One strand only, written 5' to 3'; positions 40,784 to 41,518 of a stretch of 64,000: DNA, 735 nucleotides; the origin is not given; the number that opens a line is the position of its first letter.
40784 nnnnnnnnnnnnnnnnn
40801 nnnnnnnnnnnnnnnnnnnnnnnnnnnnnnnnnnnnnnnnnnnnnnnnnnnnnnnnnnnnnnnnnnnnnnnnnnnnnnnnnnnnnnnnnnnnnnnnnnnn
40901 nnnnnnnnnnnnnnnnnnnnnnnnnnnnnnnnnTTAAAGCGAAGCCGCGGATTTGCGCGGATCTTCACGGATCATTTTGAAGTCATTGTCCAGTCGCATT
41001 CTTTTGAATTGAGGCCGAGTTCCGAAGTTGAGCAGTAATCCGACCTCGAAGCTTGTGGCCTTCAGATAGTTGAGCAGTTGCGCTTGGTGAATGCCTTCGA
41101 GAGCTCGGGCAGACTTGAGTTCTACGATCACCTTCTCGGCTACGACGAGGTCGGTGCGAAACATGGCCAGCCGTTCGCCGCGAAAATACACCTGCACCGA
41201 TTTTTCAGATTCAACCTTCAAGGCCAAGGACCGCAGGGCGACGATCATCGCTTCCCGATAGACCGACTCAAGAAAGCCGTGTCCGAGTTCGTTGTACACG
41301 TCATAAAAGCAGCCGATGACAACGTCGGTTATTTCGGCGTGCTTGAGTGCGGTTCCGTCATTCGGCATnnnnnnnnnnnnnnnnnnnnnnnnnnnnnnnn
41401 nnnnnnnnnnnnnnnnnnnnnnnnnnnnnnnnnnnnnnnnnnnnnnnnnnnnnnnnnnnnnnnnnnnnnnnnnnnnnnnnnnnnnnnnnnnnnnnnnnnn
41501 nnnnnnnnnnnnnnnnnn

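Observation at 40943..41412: GxxExxY nuclease-family gene behaves like a 470-bp cassette with 32-nt terminal inverted repeats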

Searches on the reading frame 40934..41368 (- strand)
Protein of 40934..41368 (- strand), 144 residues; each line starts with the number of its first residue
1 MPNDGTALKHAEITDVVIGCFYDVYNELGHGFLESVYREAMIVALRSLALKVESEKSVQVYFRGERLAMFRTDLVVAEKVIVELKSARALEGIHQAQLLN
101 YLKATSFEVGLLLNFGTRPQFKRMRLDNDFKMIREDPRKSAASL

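Call 6: search_protein_families(library=pfam, proteins=[window:40934-41368:-])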
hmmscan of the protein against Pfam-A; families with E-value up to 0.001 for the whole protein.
window:40934-41368:- (144 aa): 1 family
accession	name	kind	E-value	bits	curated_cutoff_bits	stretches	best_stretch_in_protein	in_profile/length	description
PF13366.12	PDDEXK_3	-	1.1e-38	132.7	22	1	12-123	2-116/117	PD-(D/E)XK nuclease superfamily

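Call 7: search_protein_families(library=ncbifam, proteins=[window:40934-41368:-])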
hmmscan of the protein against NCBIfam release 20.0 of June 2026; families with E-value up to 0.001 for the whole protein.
window:40934-41368:- (144 aa): 1 family
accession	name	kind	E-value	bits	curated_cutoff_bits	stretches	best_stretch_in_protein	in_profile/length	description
TIGR04256.1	GxxExxY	subfamily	4.1e-38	130.3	35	1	12-123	1-114/116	GxxExxY protein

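Call 26: find_related_loci(query=A1, collection=metagenome_contigs, flank=1500)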
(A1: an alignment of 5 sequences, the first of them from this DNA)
Query A1 (119 aa) in metagenome_contigs; peptide patterns used: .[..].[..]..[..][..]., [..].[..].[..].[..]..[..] (x = any residue, [..] = any of these).
600 stretches matched a pattern (row limit reached: there are more); 584 encode a relative of the query (tblastn E <= 1e-3); the best 80 are kept; 80 distinct loci.
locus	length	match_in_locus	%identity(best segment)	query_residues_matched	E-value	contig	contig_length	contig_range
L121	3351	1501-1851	60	1-117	1e-47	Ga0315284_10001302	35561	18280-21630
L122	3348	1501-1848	60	1-116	9e-47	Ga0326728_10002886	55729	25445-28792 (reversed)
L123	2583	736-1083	61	2-117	2e-46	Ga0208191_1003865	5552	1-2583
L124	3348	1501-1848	61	2-117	3e-46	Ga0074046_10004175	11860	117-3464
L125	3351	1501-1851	60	1-117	2e-46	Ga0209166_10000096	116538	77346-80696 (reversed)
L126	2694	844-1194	56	1-117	6e-45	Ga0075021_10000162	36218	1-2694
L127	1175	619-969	59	1-117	4e-46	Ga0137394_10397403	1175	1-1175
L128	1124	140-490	57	1-117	2e-46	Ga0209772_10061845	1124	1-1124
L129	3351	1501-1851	59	1-117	2e-44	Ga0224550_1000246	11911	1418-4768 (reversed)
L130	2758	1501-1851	56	1-117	4e-44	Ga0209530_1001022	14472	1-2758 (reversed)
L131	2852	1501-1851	58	1-117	3e-44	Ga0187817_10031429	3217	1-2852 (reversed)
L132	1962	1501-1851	56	1-117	4e-44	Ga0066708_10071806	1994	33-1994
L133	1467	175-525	58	1-117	1e-44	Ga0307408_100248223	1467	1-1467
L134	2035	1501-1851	58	1-117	1e-43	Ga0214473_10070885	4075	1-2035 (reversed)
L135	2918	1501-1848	59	2-117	6e-44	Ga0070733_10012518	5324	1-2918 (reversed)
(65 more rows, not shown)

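Call 49: search_solved_structures(query=window:40934-41368:-, max_evalue=1, show_alignments=2)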
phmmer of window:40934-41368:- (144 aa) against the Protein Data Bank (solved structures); distinct sequences matched with E-value up to 1: 1.
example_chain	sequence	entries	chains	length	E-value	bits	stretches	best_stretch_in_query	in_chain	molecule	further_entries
9gb9_A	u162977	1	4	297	0.21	15.1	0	61-102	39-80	LysM type receptor kinase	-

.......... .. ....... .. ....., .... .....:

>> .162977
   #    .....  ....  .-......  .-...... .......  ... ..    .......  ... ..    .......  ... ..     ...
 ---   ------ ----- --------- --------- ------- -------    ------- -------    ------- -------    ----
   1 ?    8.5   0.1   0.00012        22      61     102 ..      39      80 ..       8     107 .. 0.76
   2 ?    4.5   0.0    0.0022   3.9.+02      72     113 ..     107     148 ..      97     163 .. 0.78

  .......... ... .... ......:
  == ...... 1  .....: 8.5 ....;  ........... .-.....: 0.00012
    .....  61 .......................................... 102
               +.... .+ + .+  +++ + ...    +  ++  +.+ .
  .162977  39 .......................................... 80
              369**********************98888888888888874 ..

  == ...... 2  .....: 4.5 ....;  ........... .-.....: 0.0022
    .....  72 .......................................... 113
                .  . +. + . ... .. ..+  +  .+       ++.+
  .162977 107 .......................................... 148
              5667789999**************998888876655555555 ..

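Call 51: find_homologous_proteins(query=window:40934-41368:-, max_evalue=0.00001)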
Query window:40934-41368:- (144 aa): 7996 proteins with E <= 0.00001 among 8000 candidates; the best 120 are listed.
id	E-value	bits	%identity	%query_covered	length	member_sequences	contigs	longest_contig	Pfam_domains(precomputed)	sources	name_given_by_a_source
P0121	1.2e-86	305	100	100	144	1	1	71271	PF13366.13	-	-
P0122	8.3e-85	299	99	100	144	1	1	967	PF13366.13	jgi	jgi:GxxExxY protein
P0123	1.1e-75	270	90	100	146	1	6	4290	PF13366.13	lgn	-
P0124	8.3e-73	261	85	100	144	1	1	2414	PF13366.13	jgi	jgi:GxxExxY protein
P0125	6.4e-71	255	86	96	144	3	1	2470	PF13366.13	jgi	jgi:GxxExxY protein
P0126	3.2e-68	246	81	100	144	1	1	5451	PF13366.13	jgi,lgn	jgi:GxxExxY protein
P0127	4.7e-56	206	73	93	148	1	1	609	PF13366.13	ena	-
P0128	6.3e-56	206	71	97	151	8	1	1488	PF13366.13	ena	-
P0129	3.1e-55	204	71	95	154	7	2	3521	PF13366.13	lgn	-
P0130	3.3e-55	204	67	99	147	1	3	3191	PF13366.13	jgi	jgi:GxxExxY protein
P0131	1.9e-54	201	67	99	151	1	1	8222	PF13366.13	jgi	jgi:GxxExxY protein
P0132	3.1e-54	201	70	94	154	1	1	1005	PF13366.13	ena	-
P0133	4.2e-54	200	71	94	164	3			PF13366.13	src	-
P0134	5.9e-54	200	70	94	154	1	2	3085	PF13366.13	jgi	-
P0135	7.1e-54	199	69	97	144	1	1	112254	PF13366.13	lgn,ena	-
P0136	1.5e-53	198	73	94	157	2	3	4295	PF13366.13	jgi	jgi:GxxExxY protein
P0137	1.7e-53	198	70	94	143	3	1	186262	PF13366.13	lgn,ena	-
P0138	2.4e-53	198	68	94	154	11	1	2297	PF13366.13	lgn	-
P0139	3.7e-53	197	69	94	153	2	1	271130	PF13366.13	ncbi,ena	-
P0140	5.8e-53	196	69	97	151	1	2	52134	PF13366.13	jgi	jgi:GxxExxY protein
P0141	1.3e-52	195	68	95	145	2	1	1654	PF13366.13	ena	-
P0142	2.0e-52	195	68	93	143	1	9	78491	PF13366.13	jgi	jgi:GxxExxY protein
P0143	2.5e-52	194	68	97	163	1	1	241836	PF13366.13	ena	-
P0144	3.1e-52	194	65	99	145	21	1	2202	PF13366.13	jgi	jgi:GxxExxY protein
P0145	3.2e-52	194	71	97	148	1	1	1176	PF13366.13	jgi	-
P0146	3.7e-52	194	70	90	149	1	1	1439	PF13366.13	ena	-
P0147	3.9e-52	194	68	89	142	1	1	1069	PF13366.13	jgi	jgi:GxxExxY protein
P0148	5.4e-52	193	70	91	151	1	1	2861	PF13366.13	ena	-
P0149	6.3e-52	193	69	94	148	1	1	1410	PF13366.13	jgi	jgi:GxxExxY protein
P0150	6.8e-52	193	69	94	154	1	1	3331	PF13366.13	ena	-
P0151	8.3e-52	193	69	94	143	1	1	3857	PF13366.13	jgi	jgi:GxxExxY protein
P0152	8.9e-52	193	66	95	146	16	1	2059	PF13366.13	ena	-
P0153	1.1e-51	192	65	99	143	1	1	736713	PF13366.13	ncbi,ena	-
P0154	1.4e-51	192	66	95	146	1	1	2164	PF13366.13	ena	-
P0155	2.0e-51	191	67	90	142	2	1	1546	PF13366.13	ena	-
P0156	3.5e-51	191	65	96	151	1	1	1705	PF13366.13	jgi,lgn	jgi:GxxExxY protein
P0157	4.4e-51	190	65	96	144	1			PF13366.13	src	-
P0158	4.8e-51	190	69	89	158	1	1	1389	PF13366.13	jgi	jgi:GxxExxY protein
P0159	7.0e-51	190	68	92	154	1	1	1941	PF13366.13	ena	-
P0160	8.8e-51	189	65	97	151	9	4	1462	PF13366.13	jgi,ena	jgi:GxxExxY protein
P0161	1.0e-50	189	68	92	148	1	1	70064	PF13366.13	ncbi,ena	-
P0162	1.2e-50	189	67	94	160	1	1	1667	PF13366.13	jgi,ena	jgi:GxxExxY protein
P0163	1.4e-50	189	68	92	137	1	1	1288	PF13366.13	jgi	jgi:GxxExxY protein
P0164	2.1e-50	188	62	98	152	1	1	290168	PF13366.13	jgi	jgi:GxxExxY protein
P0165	2.6e-50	188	68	90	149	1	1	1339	PF13366.13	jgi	jgi:GxxExxY protein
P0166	3.6e-50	187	65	97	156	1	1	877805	PF13366.13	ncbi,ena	-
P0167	5.2e-50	187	67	92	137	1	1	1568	PF13366.13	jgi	-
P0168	9.1e-50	186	73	86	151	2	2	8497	PF13366.13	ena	-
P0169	9.7e-50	186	70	94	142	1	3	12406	PF13366.13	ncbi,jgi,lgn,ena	ncbi:MAG TPA: GxxExxY protein [Terriglobales bacterium]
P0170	9.8e-50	186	66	99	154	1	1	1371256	PF13366.13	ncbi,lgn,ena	-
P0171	1.2e-49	186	70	89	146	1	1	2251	PF13366.13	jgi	jgi:GxxExxY protein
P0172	1.6e-49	185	66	96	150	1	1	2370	PF13366.13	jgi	jgi:GxxExxY protein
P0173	1.7e-49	185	70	89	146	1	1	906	PF13366.13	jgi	jgi:GxxExxY protein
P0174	1.7e-49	185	70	85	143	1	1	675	PF13366.13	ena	-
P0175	2.1e-49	185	70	89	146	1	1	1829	PF13366.13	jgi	jgi:GxxExxY protein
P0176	3.2e-49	184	70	89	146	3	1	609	PF13366.13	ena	-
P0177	3.3e-49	184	65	89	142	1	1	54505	PF13366.13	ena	-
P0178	3.9e-49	184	60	100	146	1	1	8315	PF13366.13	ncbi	-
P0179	4.0e-49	184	70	88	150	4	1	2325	PF13366.13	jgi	-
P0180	4.2e-49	184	70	87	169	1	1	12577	PF13366.13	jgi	jgi:GxxExxY protein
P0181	4.4e-49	184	67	96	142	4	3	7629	PF13366.13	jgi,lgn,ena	-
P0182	4.6e-49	184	74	84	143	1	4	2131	PF13366.13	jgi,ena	jgi:GxxExxY protein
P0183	5.6e-49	184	65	87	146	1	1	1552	PF13366.13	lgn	-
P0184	5.9e-49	183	66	87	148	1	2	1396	PF13366.13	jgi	jgi:GxxExxY protein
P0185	6.8e-49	183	64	89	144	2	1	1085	PF13366.13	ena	-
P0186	7.9e-49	183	66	92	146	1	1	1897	PF13366.13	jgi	jgi:GxxExxY protein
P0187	1.2e-48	183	66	94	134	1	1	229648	PF13366.13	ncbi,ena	-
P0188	1.4e-48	182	68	87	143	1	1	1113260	PF13366.13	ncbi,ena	-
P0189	1.5e-48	182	68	87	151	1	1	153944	PF13366.13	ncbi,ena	-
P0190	1.7e-48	182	68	88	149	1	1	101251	PF13366.13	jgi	jgi:GxxExxY protein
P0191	2.8e-48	181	71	85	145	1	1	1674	PF13366.13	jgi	-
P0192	4.2e-48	181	88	72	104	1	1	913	PF13366.13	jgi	jgi:GxxExxY protein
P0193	4.8e-48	181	63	96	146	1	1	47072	PF13366.13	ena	-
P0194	5.7e-48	180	69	84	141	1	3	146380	PF13366.13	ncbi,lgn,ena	-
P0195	6.8e-48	180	65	95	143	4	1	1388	PF13366.13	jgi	-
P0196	7.5e-48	180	61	95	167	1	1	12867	PF13366.13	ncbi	ncbi:MAG: GxxExxY protein, partial [Acidobacteriota bacterium]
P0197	1.2e-47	179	69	87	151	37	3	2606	PF13366.13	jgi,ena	jgi:GxxExxY protein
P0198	1.4e-47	179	70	87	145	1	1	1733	PF13366.13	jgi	jgi:GxxExxY protein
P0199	1.5e-47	179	62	99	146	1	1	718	PF13366.13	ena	-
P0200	1.5e-47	179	71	87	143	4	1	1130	PF13366.13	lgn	-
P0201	1.6e-47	179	71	84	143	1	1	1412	PF13366.13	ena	-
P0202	1.6e-47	179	64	88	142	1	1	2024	PF13366.13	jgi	jgi:GxxExxY protein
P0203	1.7e-47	179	62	99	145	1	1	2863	PF13366.13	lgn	-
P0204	1.7e-47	179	67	89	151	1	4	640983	PF13366.13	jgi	jgi:GxxExxY protein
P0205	2.0e-47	179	61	99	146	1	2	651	PF13366.13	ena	-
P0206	2.7e-47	178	64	87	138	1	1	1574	PF13366.13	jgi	jgi:GxxExxY protein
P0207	2.8e-47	178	68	83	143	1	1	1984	PF13366.13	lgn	-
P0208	2.8e-47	178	69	85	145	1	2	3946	PF13366.13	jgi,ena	-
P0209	3.4e-47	178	61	99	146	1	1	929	PF13366.13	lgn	-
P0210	3.7e-47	178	67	88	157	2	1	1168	PF13366.13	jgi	jgi:GxxExxY protein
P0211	3.8e-47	178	67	85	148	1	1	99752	PF13366.13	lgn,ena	-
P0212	3.8e-47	178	58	100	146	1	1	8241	PF13366.13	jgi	jgi:GxxExxY protein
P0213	4.0e-47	178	71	85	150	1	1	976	PF13366.13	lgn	-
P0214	4.5e-47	177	60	97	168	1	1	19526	PF13366.13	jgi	jgi:GxxExxY protein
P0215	4.5e-47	177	61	99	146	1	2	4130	PF13366.13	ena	-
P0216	5.4e-47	177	68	84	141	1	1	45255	PF13366.13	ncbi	ncbi:MAG: GxxExxY protein [Candidatus Korobacteraceae bacterium]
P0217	5.5e-47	177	69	85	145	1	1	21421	PF13366.13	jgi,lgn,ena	-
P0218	5.9e-47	177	67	88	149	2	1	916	PF13366.13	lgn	-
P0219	7.0e-47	177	60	97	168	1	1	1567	PF13366.13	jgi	jgi:GxxExxY protein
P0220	7.5e-47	177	69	85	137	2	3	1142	PF13366.13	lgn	-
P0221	8.1e-47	177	59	97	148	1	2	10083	PF13366.13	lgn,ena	-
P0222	8.2e-47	177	70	83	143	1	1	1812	PF13366.13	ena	-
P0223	1.0e-46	176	57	100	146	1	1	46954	PF13366.13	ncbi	ncbi:MAG: GxxExxY protein [Candidatus Sulfotelmatobacter sp.]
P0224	1.1e-46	176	65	89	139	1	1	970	PF13366.13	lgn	-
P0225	1.3e-46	176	66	88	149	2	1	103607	PF13366.13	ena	-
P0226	1.4e-46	176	60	94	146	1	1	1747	PF13366.13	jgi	jgi:GxxExxY protein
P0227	1.4e-46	176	59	93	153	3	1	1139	PF13366.13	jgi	jgi:GxxExxY protein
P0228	1.6e-46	176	59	96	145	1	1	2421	PF13366.13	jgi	jgi:GxxExxY protein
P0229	1.7e-46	176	62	99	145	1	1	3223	PF13366.13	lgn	-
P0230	1.8e-46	175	64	93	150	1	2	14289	PF13366.13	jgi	jgi:GxxExxY protein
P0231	1.8e-46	175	64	91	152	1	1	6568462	PF13366.13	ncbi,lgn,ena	-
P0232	2.1e-46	175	68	82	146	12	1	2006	PF13366.13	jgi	jgi:GxxExxY protein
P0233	2.1e-46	175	65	91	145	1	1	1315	PF13366.13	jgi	jgi:GxxExxY protein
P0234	2.1e-46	175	60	99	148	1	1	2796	PF13366.13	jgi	jgi:GxxExxY protein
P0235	2.9e-46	175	65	92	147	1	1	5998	PF13366.13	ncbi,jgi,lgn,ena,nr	ncbi:MAG TPA: GxxExxY protein [Candidatus Angelobacter sp.]|jgi:GxxExxY protein|nr:GxxExxY protein [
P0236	3.0e-46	175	63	99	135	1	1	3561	PF13366.13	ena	-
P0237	3.2e-46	175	59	100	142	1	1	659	PF13366.13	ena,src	-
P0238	3.6e-46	174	59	95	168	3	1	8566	PF13366.13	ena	-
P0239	3.9e-46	174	60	99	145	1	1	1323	PF13366.13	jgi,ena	-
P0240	4.3e-46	174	62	94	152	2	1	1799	PF13366.13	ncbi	-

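Call 57: search_dna_similar(query=window:40934-41368:-, collection=plasmids, mode=protein, max_rows=25)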
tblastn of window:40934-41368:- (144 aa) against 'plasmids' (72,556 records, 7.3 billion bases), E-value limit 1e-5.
Records with a match: 8; places in all: 9; records where one place covers at least 80% of the query: 2.
Best place of each record, by identity: <60% 8.
By first word of the organism name: Fusobacteria 1; Gemmatirosa 1; Bernardetia 1; Treponema 1; Bacteroides 1; Sphingomonas 1; Persicobacter 1; Prevotella 1.
By predicted mobility (MOB-suite, as given by PLSDB): non-mobilizable 8.
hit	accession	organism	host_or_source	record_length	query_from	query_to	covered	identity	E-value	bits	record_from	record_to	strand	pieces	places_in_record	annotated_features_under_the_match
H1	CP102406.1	Fusobacteria bacterium ZRK30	pure culture,cold seep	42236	1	128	89%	47.7%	7e-34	131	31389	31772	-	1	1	GxxExxY protein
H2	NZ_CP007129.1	Gemmatirosa kalamazoonensis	-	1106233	12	126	80%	47.8%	5e-24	103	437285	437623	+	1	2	record has no annotation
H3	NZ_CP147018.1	Bernardetia sp. Wsw4-3y2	Red alga,Red algae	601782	4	117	79%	43.1%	6e-19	89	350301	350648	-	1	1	GxxExxY protein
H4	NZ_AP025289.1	Treponema saccharophilum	-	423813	8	118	77%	42.0%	5e-18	86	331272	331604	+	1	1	GxxExxY protein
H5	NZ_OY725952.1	Bacteroides finegoldii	-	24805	13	123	77%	36.6%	9e-16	80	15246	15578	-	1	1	GxxExxY protein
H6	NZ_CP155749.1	Sphingomonas parapaucimobilis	Chinese cabbage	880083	17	116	69%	40.6%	2e-12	70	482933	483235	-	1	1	GxxExxY protein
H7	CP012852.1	Persicobacter sp. JZB09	cell culture,soil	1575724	3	124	85%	32.5%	2e-16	81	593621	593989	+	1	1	none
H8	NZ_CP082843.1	Prevotella nigrescens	-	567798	24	115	64%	37.6%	7e-11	66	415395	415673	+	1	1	GxxExxY protein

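Call 58: predict_structure(alignment_id=A2)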
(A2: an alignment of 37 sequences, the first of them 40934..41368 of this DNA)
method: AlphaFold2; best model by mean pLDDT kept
length: 144 residues; sequences in the alignment: 37
mean_pLDDT: 85.6   pTM: 0.78
mean pLDDT of the five models: 85.6, 84.8, 84.1, 83.1, 79.3
residues with pLDDT >= 90: 88; 70-90: 32; 50-70: 17; < 50: 7
segments of 3 or more residues with pLDDT < 50: 1-5
pLDDT, mean of each block of 10 residues (from residue 1): 52 95 97 96 98 89 82 94 95 93 88 96 83 54 49
secondary structure, 60 per line:
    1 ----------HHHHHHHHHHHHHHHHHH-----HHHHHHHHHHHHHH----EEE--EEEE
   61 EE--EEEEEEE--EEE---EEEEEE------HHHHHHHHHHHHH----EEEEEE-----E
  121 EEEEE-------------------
elements in order: H11-28 H34-47 E52-54 E57-62 E65-71 E74-76 E80-85 H92-104 E109-114 E120-125

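Call 60: get_annotated_region(hit=H1, flank=1500)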
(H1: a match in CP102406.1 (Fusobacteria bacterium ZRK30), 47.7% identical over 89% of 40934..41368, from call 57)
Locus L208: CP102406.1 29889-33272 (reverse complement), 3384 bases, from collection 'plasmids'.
description: Fusobacteria bacterium ZRK30 plasmid pZRK30-1, complete sequence
organism: Fusobacteria bacterium ZRK30 (NCBI taxid 2970471)
taxonomy: Bacteria; Fusobacteriota; ; ; ; ; Fusobacteria bacterium ZRK30
host: -; source: pure culture,cold seep; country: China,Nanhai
typing (MOB-suite, as given by PLSDB): non-mobilizable
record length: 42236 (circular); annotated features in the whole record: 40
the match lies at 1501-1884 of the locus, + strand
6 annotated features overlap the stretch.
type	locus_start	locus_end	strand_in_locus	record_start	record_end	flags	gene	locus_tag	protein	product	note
CDS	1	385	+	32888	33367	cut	-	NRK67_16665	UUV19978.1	hypothetical protein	-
CDS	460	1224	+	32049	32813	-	-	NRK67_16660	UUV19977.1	ATP-binding protein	-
CDS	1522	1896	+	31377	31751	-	-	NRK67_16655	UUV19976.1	GxxExxY protein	-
CDS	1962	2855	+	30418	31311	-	-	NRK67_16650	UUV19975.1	metal-dependent hydrolase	-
CDS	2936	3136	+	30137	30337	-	-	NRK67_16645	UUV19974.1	hypothetical protein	-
CDS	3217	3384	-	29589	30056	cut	-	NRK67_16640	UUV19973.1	hypothetical protein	-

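Call 62: fold_search(model_id=the predicted structure, library=pdb)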
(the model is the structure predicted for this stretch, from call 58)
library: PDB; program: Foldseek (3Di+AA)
matches with E <= 10: 470; with E <= 0.001: 9
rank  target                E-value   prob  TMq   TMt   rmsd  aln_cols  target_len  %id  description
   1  4ic1_B                8.8e-06  1.00  0.50  0.37  11.9       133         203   21  Crystal structure of SSO0001 (released 2013-01-16)
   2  4ic1_A                1.6e-05  1.00  0.50  0.38  12.1       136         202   22  Crystal structure of SSO0001 (released 2013-01-16)
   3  4ic1_G                3.5e-05  1.00  0.48  0.36  12.0       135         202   21  Crystal structure of SSO0001 (released 2013-01-16)
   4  4ic1_D                6.8e-05  1.00  0.49  0.36  12.0       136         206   20  Crystal structure of SSO0001 (released 2013-01-16)
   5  6m9k_B                2.9e-04  1.00  0.47  0.32  15.2       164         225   12  Crystal structure of lambda exonuclease in complex with the Red beta C-terminal domain (released 2019-01-02)
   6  3syy                  4.5e-04  1.00  0.48  0.37  14.9       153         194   10  Crystal Structure of an alkaline exonuclease (LHK-Exo) from Laribacter hongkongensis (released 2012-02-15)
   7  1avq_A                5.5e-04  1.00  0.48  0.32  15.2       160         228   11  TOROIDAL STRUCTURE OF LAMBDA EXONUCLEASE DETERMINED AT 2.4 ANGSTROMS (released 1998-03-18)
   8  3slp_A                5.9e-04  1.00  0.48  0.33  15.0       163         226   10  Crystal Structure of Lambda Exonuclease in Complex with a 12 BP Symmetric DNA Duplex (released 2011-07-20)
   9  3sm4_A                6.3e-04  1.00  0.46  0.32  15.6       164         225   12  Crystal Structure of the K131A Mutant of Lambda Exonuclease in Complex with a 5'-Phosphorylated 14-mer/12-mer Duplex a (released 2011-07-20)
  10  1avq_C                1.4e-03  0.99  0.45  0.31  15.0       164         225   10  TOROIDAL STRUCTURE OF LAMBDA EXONUCLEASE DETERMINED AT 2.4 ANGSTROMS (released 1998-03-18)
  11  3sm4_B                1.7e-03  1.00  0.48  0.32  15.1       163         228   10  Crystal Structure of the K131A Mutant of Lambda Exonuclease in Complex with a 5'-Phosphorylated 14-mer/12-mer Duplex a (released 2011-07-20)
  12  3sm4_C                3.5e-03  0.99  0.48  0.32  15.1       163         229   10  Crystal Structure of the K131A Mutant of Lambda Exonuclease in Complex with a 5'-Phosphorylated 14-mer/12-mer Duplex a (released 2011-07-20)
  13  3sz4                  1.2e-02  0.97  0.48  0.37  14.7       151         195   10  Crystal Structure of LHK-Exo in complex with dAMP (released 2012-02-15)
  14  2wcw_C                1.5e-02  0.97  0.39  0.46   5.1        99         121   13  1.6A resolution structure of Archaeoglobus fulgidus Hjc, a Holliday junction resolvase from an archaeal hyperthermophi (released 2009-03-24)
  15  2wcz_A                1.5e-02  0.87  0.35  0.40   7.6       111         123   14  1.6A resolution structure of Archaeoglobus fulgidus Hjc, a Holliday junction resolvase from an archaeal hyperthermophi (released 2009-03-24)
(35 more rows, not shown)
